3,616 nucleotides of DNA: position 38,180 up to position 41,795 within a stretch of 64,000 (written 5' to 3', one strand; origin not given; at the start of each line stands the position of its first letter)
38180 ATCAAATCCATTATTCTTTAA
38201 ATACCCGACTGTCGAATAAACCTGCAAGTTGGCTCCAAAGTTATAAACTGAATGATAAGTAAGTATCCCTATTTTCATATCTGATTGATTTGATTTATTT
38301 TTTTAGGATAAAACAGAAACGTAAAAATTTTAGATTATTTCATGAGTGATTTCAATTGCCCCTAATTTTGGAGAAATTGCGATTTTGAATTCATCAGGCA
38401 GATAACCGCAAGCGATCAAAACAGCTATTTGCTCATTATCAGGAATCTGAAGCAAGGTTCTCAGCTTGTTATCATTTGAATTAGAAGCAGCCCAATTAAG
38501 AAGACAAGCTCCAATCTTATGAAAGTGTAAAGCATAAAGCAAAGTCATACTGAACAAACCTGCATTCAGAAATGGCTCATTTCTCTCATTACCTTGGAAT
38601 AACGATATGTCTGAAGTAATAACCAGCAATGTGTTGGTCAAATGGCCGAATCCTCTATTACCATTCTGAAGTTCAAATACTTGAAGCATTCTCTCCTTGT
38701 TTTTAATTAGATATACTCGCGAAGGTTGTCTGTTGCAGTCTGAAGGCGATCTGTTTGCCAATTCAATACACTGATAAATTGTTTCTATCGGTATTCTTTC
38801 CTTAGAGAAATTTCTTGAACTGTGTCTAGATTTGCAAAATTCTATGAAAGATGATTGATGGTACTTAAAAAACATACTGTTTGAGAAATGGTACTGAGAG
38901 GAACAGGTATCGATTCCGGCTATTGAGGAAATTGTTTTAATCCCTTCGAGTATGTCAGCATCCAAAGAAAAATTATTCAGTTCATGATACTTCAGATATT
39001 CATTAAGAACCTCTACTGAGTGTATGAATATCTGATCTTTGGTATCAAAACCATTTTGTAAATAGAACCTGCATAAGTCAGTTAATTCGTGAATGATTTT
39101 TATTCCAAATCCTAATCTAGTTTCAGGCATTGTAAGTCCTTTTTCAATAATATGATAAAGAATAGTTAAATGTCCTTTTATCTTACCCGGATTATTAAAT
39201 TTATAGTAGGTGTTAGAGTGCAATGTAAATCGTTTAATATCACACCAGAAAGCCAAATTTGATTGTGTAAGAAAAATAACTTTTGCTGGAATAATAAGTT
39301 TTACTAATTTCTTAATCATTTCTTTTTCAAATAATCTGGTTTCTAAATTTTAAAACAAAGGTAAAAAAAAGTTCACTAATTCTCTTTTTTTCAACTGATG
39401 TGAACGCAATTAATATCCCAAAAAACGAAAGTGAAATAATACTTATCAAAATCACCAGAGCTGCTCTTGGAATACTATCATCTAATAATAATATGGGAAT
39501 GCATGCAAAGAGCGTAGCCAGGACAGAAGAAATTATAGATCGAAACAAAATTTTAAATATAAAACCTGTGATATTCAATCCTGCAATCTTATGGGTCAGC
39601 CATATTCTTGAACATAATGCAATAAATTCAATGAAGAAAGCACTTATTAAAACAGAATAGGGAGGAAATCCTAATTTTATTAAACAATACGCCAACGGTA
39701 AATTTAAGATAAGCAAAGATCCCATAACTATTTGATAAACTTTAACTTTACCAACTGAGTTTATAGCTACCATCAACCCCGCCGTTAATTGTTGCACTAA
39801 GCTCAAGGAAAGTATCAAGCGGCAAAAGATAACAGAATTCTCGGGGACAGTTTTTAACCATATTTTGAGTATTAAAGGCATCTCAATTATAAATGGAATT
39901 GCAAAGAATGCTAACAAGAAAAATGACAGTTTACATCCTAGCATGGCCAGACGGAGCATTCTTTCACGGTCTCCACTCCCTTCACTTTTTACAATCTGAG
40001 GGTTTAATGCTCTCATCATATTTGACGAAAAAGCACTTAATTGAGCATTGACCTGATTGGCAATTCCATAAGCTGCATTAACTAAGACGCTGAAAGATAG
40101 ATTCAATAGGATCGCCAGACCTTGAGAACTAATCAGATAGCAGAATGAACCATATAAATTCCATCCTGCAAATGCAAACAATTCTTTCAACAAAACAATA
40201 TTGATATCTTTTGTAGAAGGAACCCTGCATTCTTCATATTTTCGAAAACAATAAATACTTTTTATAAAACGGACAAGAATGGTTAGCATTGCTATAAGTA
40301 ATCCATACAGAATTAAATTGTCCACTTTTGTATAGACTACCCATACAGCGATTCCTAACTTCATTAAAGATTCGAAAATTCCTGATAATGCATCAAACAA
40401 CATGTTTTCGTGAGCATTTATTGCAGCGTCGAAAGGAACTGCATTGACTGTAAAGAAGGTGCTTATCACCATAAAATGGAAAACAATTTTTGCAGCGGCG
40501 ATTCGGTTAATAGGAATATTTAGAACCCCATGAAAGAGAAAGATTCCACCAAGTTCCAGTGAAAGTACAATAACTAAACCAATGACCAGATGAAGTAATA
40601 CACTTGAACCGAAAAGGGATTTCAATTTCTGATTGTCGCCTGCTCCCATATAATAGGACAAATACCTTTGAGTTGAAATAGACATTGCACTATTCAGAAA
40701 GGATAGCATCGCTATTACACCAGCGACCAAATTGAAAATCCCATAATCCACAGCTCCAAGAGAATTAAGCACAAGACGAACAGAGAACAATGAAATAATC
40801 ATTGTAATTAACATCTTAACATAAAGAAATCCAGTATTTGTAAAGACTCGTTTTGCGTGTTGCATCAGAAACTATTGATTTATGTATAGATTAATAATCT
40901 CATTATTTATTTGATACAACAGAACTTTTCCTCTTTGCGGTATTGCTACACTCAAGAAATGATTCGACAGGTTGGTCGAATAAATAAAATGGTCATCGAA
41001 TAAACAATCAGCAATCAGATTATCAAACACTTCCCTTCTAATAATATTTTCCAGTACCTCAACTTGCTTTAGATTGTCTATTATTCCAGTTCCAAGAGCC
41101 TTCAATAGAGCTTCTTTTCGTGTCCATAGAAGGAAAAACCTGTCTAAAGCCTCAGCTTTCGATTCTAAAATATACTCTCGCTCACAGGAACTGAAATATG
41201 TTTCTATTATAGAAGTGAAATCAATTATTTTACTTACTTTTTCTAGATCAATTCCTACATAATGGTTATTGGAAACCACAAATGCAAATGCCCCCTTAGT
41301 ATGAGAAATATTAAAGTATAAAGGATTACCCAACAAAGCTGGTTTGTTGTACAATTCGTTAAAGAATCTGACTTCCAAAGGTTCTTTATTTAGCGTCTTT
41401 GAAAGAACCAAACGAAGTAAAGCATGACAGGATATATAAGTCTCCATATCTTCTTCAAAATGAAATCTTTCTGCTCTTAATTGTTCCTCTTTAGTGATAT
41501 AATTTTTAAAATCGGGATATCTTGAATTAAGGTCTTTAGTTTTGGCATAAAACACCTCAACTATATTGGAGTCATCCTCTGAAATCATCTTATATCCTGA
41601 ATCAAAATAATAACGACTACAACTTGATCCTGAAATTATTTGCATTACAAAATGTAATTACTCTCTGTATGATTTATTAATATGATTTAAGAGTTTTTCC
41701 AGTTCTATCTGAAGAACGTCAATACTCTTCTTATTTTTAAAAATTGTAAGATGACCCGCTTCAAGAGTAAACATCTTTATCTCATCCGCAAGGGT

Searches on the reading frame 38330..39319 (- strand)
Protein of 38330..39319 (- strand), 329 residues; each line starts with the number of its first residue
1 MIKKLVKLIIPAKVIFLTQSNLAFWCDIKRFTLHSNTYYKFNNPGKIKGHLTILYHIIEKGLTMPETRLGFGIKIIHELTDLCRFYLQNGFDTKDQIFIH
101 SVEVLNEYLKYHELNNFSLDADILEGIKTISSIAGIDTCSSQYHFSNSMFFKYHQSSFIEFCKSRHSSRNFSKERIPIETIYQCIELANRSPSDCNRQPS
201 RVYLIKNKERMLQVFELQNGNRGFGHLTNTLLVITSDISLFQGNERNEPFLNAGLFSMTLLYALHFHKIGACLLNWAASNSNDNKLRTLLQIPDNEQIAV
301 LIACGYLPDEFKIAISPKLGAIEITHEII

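Call 5: search_protein_families(library=pfam, proteins=[window:38330-39319:-], max_evalue=0.01)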
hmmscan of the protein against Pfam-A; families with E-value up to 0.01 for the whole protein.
window:38330-39319:- (329 aa): 1 family
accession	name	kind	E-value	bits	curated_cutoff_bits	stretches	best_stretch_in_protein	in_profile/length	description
PF00881.29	Nitroreductase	-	1.5e-17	64.8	23.5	2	163-211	2-50/167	Nitroreductase family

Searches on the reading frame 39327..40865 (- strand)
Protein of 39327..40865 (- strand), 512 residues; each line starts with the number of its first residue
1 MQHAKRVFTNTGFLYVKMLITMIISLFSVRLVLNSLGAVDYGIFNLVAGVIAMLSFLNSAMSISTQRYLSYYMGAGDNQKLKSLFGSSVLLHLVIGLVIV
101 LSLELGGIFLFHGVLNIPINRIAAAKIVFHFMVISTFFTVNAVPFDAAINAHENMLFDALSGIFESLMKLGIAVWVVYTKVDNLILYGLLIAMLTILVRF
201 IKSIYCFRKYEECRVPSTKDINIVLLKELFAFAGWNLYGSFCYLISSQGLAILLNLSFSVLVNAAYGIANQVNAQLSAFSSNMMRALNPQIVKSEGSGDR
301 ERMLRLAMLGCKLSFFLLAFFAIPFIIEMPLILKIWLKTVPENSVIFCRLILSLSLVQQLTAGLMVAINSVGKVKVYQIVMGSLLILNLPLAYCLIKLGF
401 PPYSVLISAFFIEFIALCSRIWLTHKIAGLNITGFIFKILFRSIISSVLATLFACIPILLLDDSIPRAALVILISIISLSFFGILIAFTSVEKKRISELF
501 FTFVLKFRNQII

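Call 5: search_protein_families(library=pfam, proteins=[window:39327-40865:-], max_evalue=0.01)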
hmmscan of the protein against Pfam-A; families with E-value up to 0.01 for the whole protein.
window:39327-40865:- (512 aa): 1 family
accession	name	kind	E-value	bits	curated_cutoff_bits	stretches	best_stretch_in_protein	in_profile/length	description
PF01554.23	MatE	-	0.00085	19.5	24.9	1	18-167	6-153/161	MatE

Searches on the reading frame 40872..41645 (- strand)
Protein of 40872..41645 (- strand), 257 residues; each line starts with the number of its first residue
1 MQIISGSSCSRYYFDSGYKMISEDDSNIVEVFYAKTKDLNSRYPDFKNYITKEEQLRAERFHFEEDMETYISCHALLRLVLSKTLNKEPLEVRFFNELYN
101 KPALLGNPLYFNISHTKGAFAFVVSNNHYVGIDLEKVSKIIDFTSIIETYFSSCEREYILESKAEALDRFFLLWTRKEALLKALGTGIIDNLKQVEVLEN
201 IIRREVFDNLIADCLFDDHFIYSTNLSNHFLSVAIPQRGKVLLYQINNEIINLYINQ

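Call 4: search_protein_families(library=pfam, proteins=[window:40872-41645:-], max_evalue=0.01)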
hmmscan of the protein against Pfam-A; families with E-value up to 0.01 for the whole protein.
window:40872-41645:- (257 aa): 2 families
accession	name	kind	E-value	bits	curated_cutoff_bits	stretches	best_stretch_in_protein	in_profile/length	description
PF01648.25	ACPS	-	1.7e-16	60.7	25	1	130-200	2-79/111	4'-phosphopantetheinyl transferase superfamily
PF22624.1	AASDHPPT_N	-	1.6e-08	35.1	27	1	46-126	13-98/100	4'-phosphopantetheinyl transferase, N-terminal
